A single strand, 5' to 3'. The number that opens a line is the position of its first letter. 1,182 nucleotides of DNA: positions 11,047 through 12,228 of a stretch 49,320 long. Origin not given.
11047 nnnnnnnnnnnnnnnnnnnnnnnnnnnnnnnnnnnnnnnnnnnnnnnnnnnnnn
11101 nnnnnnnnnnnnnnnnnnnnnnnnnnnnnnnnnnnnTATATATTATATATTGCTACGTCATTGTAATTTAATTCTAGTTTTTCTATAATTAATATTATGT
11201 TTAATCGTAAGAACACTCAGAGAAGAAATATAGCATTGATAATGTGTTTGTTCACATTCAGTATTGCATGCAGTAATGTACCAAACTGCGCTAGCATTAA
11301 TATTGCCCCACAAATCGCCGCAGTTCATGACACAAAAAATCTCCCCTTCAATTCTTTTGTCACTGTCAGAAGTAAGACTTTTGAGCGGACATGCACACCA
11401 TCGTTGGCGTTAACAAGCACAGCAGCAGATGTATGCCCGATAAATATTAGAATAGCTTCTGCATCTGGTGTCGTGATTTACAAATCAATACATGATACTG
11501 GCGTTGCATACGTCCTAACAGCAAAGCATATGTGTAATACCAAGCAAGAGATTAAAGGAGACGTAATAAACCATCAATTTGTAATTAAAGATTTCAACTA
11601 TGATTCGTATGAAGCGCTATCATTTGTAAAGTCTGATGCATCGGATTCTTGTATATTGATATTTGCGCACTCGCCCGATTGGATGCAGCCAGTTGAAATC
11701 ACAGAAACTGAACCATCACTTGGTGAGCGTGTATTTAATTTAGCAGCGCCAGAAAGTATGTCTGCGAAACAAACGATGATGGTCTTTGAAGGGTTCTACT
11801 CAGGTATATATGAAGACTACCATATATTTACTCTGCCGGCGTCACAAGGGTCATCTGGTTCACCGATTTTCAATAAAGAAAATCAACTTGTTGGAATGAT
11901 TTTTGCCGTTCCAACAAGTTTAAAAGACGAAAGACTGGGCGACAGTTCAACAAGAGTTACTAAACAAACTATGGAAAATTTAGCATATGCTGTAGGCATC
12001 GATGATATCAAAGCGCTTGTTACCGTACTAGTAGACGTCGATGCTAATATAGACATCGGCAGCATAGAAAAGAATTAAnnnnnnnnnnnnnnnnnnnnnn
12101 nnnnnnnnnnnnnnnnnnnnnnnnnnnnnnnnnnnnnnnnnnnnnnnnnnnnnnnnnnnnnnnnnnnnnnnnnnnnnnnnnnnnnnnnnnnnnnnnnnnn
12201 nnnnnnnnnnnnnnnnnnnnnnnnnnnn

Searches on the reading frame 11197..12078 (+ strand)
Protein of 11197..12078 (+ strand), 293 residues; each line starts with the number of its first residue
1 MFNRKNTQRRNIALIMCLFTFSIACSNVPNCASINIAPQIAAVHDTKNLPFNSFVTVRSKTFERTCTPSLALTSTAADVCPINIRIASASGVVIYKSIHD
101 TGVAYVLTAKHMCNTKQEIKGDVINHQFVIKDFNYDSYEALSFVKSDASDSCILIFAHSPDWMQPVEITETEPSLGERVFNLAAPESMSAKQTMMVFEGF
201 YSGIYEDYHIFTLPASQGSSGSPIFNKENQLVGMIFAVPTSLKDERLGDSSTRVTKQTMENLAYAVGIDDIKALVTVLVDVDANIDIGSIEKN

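Call 18: search_protein_families(library=pfam, proteins=[window:11197-12078:+], max_evalue=0.01)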
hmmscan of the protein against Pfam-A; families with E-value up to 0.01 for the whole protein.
window:11197-12078:+ (293 aa): 3 families
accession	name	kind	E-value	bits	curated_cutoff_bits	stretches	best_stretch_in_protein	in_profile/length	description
PF13365.12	Trypsin_2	-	1.8e-13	51.9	27.6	1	89-234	1-144/144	Trypsin-like peptidase domain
PF00949.27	Peptidase_S7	-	5.6e-05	23.5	20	1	208-241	86-119/131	Peptidase S7, Flavivirus NS3 serine protease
PF01732.22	Mycop_pep_DUF31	-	0.0059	16.7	27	1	208-237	317-346/346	Mycoplasma peptidase (DUF31)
